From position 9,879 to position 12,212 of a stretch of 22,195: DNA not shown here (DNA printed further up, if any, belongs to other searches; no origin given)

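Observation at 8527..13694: Compact synthase-dependent exopolysaccharide module: MFP + processive GT2 synthase operon converging on a polysaccharide-lyase-like lipoprotein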

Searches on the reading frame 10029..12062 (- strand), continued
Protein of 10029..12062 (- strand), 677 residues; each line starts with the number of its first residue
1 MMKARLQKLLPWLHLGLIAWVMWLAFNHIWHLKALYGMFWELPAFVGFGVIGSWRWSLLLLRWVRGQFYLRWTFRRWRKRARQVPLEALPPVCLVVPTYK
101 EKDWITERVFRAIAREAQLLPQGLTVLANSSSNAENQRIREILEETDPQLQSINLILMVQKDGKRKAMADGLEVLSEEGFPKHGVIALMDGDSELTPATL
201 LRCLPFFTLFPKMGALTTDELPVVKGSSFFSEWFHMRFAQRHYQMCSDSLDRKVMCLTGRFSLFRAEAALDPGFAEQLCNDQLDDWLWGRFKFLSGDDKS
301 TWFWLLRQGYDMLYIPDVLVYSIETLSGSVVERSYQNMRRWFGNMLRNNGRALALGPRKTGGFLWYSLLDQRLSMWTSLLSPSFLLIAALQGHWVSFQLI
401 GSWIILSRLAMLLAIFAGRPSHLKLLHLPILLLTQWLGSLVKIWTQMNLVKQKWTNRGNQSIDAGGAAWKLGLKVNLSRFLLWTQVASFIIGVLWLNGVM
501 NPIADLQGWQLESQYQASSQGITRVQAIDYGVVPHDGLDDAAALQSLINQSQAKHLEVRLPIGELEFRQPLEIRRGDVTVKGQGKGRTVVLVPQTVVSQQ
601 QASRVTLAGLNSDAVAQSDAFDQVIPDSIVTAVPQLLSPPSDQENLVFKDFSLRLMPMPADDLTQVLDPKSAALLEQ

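Call 17: find_related_loci(query=A1, collection=genome_contigs, flank=10000)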
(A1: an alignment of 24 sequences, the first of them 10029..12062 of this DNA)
Query A1 (677 aa) in genome_contigs; peptide patterns used: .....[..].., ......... (x = any residue, [..] = any of these).
115 stretches matched a pattern; 110 encode a relative of the query (tblastn E <= 1e-3); the best 80 are kept; 80 distinct loci.
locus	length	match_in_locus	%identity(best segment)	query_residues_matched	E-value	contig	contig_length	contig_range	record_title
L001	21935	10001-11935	77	1-661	0e+0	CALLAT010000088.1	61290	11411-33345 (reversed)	MAG: uncultured Pseudanabaenaceae cyanobacterium isolate L2_Bin_MAXBIN__098_sub_1 genome assembly, contig: c_00000264564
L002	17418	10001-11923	77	1-662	0e+0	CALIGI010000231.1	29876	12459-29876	MAG: uncultured Pseudanabaenaceae cyanobacterium isolate R3_Bin_Bin_111_1 genome assembly, contig: c_000001452514, whole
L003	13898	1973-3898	76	1-663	0e+0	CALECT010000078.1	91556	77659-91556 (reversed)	MAG: uncultured Pseudanabaenaceae cyanobacterium isolate R2_Bin_Bin_165_1 genome assembly, contig: c_000001190597, whole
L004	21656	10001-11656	64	40-591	0e+0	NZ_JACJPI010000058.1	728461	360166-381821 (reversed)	Leptolyngbya sp. FACHB-321 contig58, whole genome shotgun sequence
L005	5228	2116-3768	65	40-590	0e+0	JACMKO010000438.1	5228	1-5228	MAG: Leptolyngbya sp. ES-bin-22 ES-bin-22-contig-k141_10580626, whole genome shotgun sequence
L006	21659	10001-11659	63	39-591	0e+0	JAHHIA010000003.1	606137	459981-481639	MAG: Scytolyngbya sp. HA4215-MV1 scaffold_11_c1, whole genome shotgun sequence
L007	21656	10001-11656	63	39-590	0e+0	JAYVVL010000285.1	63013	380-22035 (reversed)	MAG: Synechococcales cyanobacterium isolate GL79_UP_concoct_1 GL79_UP_concoct_1_284, whole genome shotgun sequence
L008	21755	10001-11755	61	38-623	0e+0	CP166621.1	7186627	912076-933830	MAG: Leptolyngbya sp. BL-A-14 chromosome, complete genome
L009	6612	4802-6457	63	40-590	0e+0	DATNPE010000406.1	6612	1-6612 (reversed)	MAG TPA_asm: Allocoleopsis sp. isolate SMAG_U16473 k141_322929, whole genome shotgun sequence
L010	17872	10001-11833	57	40-677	0e+0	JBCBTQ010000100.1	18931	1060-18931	MAG: Cyanobacteria bacterium J06639_14 NODE_100_length_18931_cov_19.096001, whole genome shotgun sequence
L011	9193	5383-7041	61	39-590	0e+0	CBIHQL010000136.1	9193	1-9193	MAG TPA_asm: uncultured bacterium isolate SRR18156189_concoct_24 genome assembly, contig: ERZ27336846.1527, whole genome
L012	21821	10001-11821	58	39-654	0e+0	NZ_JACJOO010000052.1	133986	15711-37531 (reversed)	Leptolyngbya sp. FACHB-8 contig52, whole genome shotgun sequence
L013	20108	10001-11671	61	36-592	0e+0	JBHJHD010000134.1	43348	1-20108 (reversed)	MAG: Elainellaceae cyanobacterium isolate sb_S3C1527_1 S3Ck141_320428, whole genome shotgun sequence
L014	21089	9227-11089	56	26-654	0e+0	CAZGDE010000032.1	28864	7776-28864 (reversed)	MAG TPA_asm: uncultured bacterium isolate binchicken_co311_160 genome assembly, contig: NODE_2761_length_28864_cov_5.617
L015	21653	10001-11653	63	40-590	0e+0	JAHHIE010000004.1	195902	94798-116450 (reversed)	MAG: Stenomitos rutilans HA7619-LM2 scaffold_42_c1, whole genome shotgun sequence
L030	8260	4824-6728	55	36-677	0e+0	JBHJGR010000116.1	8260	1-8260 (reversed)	MAG: Elainellaceae cyanobacterium isolate sb_S4C509_1 S4Ck141_268594, whole genome shotgun sequence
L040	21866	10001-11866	53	42-677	0e+0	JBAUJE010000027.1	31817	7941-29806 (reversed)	MAG: Coleofasciculaceae cyanobacterium isolate MFD12152_ilm_asm_bin12 k127_10659, whole genome shotgun sequence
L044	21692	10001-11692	57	42-605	0e+0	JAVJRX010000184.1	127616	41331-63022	MAG: Coleofasciculus sp. G1-WW12-02 k141_39100, whole genome shotgun sequence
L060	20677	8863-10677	52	42-625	0e+0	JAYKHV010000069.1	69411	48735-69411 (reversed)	MAG: Lyngbya sp. isolate 280001 NODE_18415730, whole genome shotgun sequence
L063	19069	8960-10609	56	44-590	0e+0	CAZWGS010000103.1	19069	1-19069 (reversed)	MAG TPA_asm: uncultured bacterium isolate binchicken_co306_1 genome assembly, contig: NODE_296_length_19069_cov_14.57210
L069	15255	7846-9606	54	6-590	0e+0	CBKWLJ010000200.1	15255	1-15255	MAG TPA_asm: uncultured bacterium isolate SRR29175779_binner123_Refined_1 genome assembly, contig: ERZ27337281.341, whol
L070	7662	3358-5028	56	31-590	0e+0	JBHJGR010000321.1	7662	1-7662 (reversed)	MAG: Elainellaceae cyanobacterium isolate sb_S4C509_1 S4Ck141_457093, whole genome shotgun sequence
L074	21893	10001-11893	49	41-677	0e+0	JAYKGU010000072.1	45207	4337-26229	MAG: Synechococcales cyanobacterium isolate 1108005 NODE_10010867, whole genome shotgun sequence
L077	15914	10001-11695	53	44-606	0e+0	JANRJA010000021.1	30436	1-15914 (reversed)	MAG: Oculatellaceae cyanobacterium bins.114 k141_4680133, whole genome shotgun sequence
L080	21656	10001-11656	54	44-592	0e+0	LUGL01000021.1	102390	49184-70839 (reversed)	Elainella saxicola E1 E1_assembly_c31, whole genome shotgun sequence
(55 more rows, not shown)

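Call 25: search_protein_families(library=pfam, proteins=[L044:4410-5759:-, L077:12104-15544:+, L060:5663-8551:+, L040:7676-9820:+, L013:12379-13920:+, L077:7619-8932:+, L004:8472-9743:+, L004:9809-12046:+], max_evalue=0.001)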
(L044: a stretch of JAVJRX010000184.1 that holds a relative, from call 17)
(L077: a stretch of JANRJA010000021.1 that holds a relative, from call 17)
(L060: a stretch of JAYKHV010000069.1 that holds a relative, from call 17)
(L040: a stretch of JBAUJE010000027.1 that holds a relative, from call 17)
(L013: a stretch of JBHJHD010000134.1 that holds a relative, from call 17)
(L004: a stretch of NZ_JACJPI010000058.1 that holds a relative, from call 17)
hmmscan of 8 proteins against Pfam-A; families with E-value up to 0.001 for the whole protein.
L044:4410-5759:- (449 aa): 5 families
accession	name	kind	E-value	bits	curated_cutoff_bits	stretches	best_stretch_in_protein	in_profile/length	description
PF03721.20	UDPG_MGDP_dh_N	-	9.7e-67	224.6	27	1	1-191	1-187/187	UDP-glucose/GDP-mannose dehydrogenase family, NAD binding domain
PF00984.24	UDPG_MGDP_dh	-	6.5e-40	135.6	25.4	1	218-309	2-93/94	UDP-glucose/GDP-mannose dehydrogenase family, central domain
PF03720.21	UDPG_MGDP_dh_C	-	3.7e-30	104.8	30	1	333-434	2-103/103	UDP-glucose/GDP-mannose dehydrogenase family, UDP binding domain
PF02826.25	2-Hacid_dh_C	-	0.00078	19.3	25.1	0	2-55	38-89/178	D-isomer specific 2-hydroxyacid dehydrogenase, NAD binding domain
PF01494.25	FAD_binding_3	-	0.00084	19.1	22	0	2-42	3-43/349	FAD binding domain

L077:12104-15544:+ (1146 aa): 3 families
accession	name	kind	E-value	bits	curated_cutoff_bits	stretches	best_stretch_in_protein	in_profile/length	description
PF00353.25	HemolysinCabind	-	2.2e-60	200.5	23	11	829-863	2-36/36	RTX calcium-binding nonapeptide repeat (4 copies)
PF13229.12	Beta_helix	-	1.3e-14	54.6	25.9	2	528-668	20-145/158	Right handed beta helix region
PF05048.19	NosD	-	4e-10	39.9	23.6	1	574-736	44-196/212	Periplasmic copper-binding protein (NosD)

L060:5663-8551:+ (962 aa): 4 families
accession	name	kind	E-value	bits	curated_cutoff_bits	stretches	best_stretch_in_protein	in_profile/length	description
PF00563.25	EAL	-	8.9e-49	166.4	31.3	1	30-255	4-234/236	EAL domain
PF13437.12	HlyD_3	-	2e-11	45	22.2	1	767-844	2-81/106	HlyD family secretion protein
PF16576.10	HlyD_D23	-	1.1e-07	31.8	30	1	713-842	77-187/214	Barrel-sandwich domain of CusB or HlyD membrane-fusion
PF24922.1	ACBP4_C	-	0.0004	21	31.2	1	509-570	22-83/105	Acyl-CoA-binding domain-containing protein 4-6, C-terminal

L040:7676-9820:+ (714 aa): 4 families
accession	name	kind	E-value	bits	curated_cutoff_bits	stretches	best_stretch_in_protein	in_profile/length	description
PF00563.25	EAL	-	4.3e-45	154.4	31.3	1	16-242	4-235/236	EAL domain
PF16576.10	HlyD_D23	-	2e-15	57.1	30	1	518-645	55-187/214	Barrel-sandwich domain of CusB or HlyD membrane-fusion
PF13437.12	HlyD_3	-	6.9e-14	52.9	22.2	1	570-660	2-89/106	HlyD family secretion protein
PF00364.28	Biotin_lipoyl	-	0.00011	22.3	22.1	0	563-598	38-73/73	Biotin-requiring enzyme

L013:12379-13920:+ (513 aa): 3 families
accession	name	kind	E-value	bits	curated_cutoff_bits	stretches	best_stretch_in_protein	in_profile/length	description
PF21294.4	Polysacc_lyase_14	-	1.2e-64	218.5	27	1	305-501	5-215/215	Polysaccharide lyase 14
PF00353.25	HemolysinCabind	-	3.9e-12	46.3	23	2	86-116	1-31/36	RTX calcium-binding nonapeptide repeat (4 copies)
PF14099.13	Polysacc_lyase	-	4.4e-07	30.4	29.9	1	344-469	62-184/210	Polysaccharide lyase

L077:7619-8932:+ (437 aa): 3 families
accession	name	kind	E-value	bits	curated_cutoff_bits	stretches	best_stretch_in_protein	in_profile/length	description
PF03721.20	UDPG_MGDP_dh_N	-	6e-49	166.6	27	1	1-188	1-185/187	UDP-glucose/GDP-mannose dehydrogenase family, NAD binding domain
PF00984.24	UDPG_MGDP_dh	-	8.7e-26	90.3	25.4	1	205-298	2-93/94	UDP-glucose/GDP-mannose dehydrogenase family, central domain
PF03720.21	UDPG_MGDP_dh_C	-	8.7e-16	58.6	30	1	317-406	1-80/103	UDP-glucose/GDP-mannose dehydrogenase family, UDP binding domain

L004:8472-9743:+ (423 aa): 3 families
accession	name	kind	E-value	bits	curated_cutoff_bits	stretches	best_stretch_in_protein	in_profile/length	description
PF13437.12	HlyD_3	-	5.1e-16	59.8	22.2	1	288-378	1-88/106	HlyD family secretion protein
PF16576.10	HlyD_D23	-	8.7e-12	45.2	30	1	196-363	39-186/214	Barrel-sandwich domain of CusB or HlyD membrane-fusion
PF13533.13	Biotin_lipoyl_2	-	6.6e-06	26.3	29.8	1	71-101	1-31/32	Biotin-lipoyl like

L004:9809-12046:+ (745 aa): 3 families
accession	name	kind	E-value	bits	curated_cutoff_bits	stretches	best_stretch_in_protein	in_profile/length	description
PF13641.12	Glyco_tranf_2_3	-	6.9e-34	118.3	27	1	115-369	1-230/230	Glycosyltransferase like family 2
PF13632.12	Glyco_trans_2_3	-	2.9e-15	57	27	1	210-438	1-177/198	Glycosyl transferase family group 2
PF00535.33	Glycos_transf_2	-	1.1e-05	25.9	23.3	1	119-293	2-163/168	Glycosyl transferase family 2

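Call 26: search_solved_structures(query=L077:7619-8932:+, max_evalue=1e-10)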
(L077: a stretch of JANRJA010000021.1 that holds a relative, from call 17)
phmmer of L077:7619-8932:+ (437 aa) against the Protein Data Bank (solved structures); distinct sequences matched with E-value up to 1e-10: 30.
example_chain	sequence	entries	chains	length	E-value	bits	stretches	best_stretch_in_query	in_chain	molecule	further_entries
1mfz_A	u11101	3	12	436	5.3e-118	398.1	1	1-405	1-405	GDP-mannose 6-dehydrogenase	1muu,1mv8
3vtf_A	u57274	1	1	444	2.8e-69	237.5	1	4-372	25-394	UDP-glucose 6-dehydrogenase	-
3gg2_A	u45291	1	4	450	3.1e-61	211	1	3-369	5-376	Sugar dehydrogenase, UDP-glucose/GDP-mannose dehydrogenase family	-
2y0e_A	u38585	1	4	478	4.9e-53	184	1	2-394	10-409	UDP-GLUCOSE DEHYDROGENASE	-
2y0d_A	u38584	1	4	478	8.7e-52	179.9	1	2-394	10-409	UDP-GLUCOSE DEHYDROGENASE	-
2y0c_A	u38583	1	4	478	8.7e-52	179.9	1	2-394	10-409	UDP-GLUCOSE DEHYDROGENASE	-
4a7p_A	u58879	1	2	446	2.5e-50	175.1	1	2-355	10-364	UDP-GLUCOSE DEHYDROGENASE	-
4r16_A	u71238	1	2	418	1.3e-37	133.3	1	1-345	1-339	418aa long hypothetical UDP-N-acetyl-D-mannosaminuronic acid dehydrogenase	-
4xr9_A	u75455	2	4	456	3.2e-34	122.1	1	2-354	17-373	CalS8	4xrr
2o3j_A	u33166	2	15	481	5e-32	114.8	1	2-364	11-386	UDP-glucose 6-dehydrogenase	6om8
3phl_A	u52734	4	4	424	1e-31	113.8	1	1-363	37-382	UDP-glucose 6-dehydrogenase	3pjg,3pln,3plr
3pid_A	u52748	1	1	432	1.1e-31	113.7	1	1-363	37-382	UDP-glucose 6-dehydrogenase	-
9ou8_A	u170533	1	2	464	8.4e-30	107.5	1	4-357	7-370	UDP-glucose 6-dehydrogenase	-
5tjh_A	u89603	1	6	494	5.6e-29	104.8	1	4-357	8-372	UDP-glucose 6-dehydrogenase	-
3tdk_A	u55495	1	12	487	6.8e-29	104.5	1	4-357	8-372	UDP-glucose 6-dehydrogenase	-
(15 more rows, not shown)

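Call 27: search_solved_structures(query=L077:12104-15544:+, max_evalue=0.001)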
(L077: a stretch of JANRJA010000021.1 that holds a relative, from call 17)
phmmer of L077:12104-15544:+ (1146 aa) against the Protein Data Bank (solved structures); distinct sequences matched with E-value up to 0.001: 40.
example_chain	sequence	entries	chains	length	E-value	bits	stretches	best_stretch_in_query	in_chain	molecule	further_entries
7usl_C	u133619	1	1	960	1.3e-34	122.5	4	839-1086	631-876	Bifunctional hemolysin-adenylate cyclase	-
5lw3_A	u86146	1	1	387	4e-34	120.9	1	437-770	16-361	Poly(beta-D-mannuronate) C5 epimerase 6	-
2pyg_A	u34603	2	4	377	1.7e-31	112.2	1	437-768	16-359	Poly(beta-D-mannuronate) C5 epimerase 4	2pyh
8ja4_A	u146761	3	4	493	1.4e-28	102.6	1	437-733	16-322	mannuronan 5-epimerase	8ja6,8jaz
8xfq_A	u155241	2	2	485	1.6e-28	102.4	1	437-733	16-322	mannuronan 5-epimerase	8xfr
7rah_E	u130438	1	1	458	3.5e-22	81.3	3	929-1073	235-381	Bifunctional adenylate cyclase toxin/hemolysin CyaA,Bifunctional adenylate cyclase toxin/h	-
6sus_A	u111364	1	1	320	9.2e-18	66.7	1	839-1086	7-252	Bifunctional hemolysin/adenylate cyclase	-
9p6c_A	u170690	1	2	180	5.1e-13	51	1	945-1036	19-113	Hemolysin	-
2zj7_A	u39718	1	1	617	4.7e-11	44.5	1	809-897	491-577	Lipase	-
9p0c_A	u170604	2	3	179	8.1e-11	43.7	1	945-1035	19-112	Hemolysin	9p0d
2z8z_A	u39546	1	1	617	2.6e-10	42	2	809-897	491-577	Lipase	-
5cvw_A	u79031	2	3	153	3.8e-10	41.5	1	948-1035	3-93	Bifunctional hemolysin/adenylate cyclase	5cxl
2z8x_A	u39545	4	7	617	1.6e-08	36.1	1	809-897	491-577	Lipase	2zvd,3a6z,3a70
2zj6_A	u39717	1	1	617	1.7e-08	36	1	809-897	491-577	Lipase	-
2qua_A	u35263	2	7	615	5.7e-07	31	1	961-1040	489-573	Extracellular lipase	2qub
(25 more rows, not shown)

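Call 28: predict_structure(alignment_id=A1)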
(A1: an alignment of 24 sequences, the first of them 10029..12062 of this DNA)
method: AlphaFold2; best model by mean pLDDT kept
length: 677 residues; sequences in the alignment: 24
mean_pLDDT: 70.6   pTM: 0.61
mean pLDDT of the five models: 70.6, 69.7, 69.3, 68.0, 65.5
residues with pLDDT >= 90: 60; 70-90: 351; 50-70: 169; < 50: 97
segments of 3 or more residues with pLDDT < 50: 283-296, 453-466, 598-643, 662-677
pLDDT, mean of each block of 10 residues (from residue 1): 65 78 73 58 68 84 87 88 91 81 79 91 91 89 94 92 75 90 86 77 85 63 57 72 77 59 81 74 44 45 76 68 55 59 66 79 84 76 83 79 85 78 83 79 66 44 51 62 74 72 65 54 80 85 84 83 84 75 77 60 31 34 35 31 61 70 39 26
secondary structure, 60 per line:
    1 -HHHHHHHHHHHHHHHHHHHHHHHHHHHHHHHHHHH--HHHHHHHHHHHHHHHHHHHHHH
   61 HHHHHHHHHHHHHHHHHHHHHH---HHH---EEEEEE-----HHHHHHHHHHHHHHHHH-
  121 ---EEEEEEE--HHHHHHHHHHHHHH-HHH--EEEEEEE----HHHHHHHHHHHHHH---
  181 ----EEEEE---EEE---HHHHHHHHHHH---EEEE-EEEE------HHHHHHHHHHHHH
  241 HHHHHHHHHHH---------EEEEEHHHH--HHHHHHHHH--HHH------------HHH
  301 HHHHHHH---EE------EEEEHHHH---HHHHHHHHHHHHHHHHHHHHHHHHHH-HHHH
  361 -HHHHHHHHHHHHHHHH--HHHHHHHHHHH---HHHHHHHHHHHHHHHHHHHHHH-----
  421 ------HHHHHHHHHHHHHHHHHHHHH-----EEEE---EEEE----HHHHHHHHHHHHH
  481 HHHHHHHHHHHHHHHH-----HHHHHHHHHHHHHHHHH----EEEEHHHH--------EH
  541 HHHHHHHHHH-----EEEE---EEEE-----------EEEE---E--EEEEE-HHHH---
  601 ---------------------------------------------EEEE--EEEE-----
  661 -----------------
elements in order (helices of 4 or more, strands of 3 or more residues): H2-36 H39-82 E92-97 H103-119 E124-130 H133-146 E153-159 H164-177 E185-189 E193-195 H199-209 E213-216 E218-221 H228-251 E261-265 H266-269 H272-280 H298-307 E319-322 H323-326 H330-355 H357-360 H362-377 H380-390 H394-415 H427-447 E453-456 E460-463 H468-496 H502-518 E523-526 H527-530 H540-550 E556-559 E563-566 E578-581 E588-592 H594-597 E646-649 E652-655

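Call 34: search_protein_representatives(protein=window:10029-12062:-)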
Query: 677 residues. Proteins with E-value up to 0.001 (for the whole library): 501; up to 1e-10: 317; up to 1e-30: 152. The best 150 are listed.
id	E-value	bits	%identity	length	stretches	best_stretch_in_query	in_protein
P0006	3.0e-241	818.6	64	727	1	26-592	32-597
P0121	3.6e-187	639.9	62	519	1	47-510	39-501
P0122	3.3e-166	570.7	54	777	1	45-519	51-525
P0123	2.0e-159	548.2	47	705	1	9-592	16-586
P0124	5.0e-134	464.3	53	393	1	2-391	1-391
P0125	1.9e-112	393.0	39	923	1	43-599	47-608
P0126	9.4e-112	390.7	37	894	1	11-620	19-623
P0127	7.5e-107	374.5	40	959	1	22-605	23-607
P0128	1.9e-103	363.2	42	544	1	46-468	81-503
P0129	6.1e-100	351.6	36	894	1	14-594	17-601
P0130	6.6e-100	351.5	38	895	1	25-583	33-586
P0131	1.9e-99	350.0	37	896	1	44-603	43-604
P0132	7.1e-98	344.8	41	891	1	48-590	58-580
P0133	9.6e-96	337.8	35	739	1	46-591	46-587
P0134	1.6e-95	337.1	41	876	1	45-589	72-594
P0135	2.5e-95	336.4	41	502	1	42-463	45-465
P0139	2.9e-93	329.6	39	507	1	45-486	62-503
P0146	1.3e-88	314.2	40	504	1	50-462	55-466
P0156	2.0e-86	307.0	38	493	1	46-479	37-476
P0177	1.1e-78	281.4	39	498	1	48-456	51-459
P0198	2.0e-70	254.1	35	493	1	47-497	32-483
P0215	1.9e-59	217.8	33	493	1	45-457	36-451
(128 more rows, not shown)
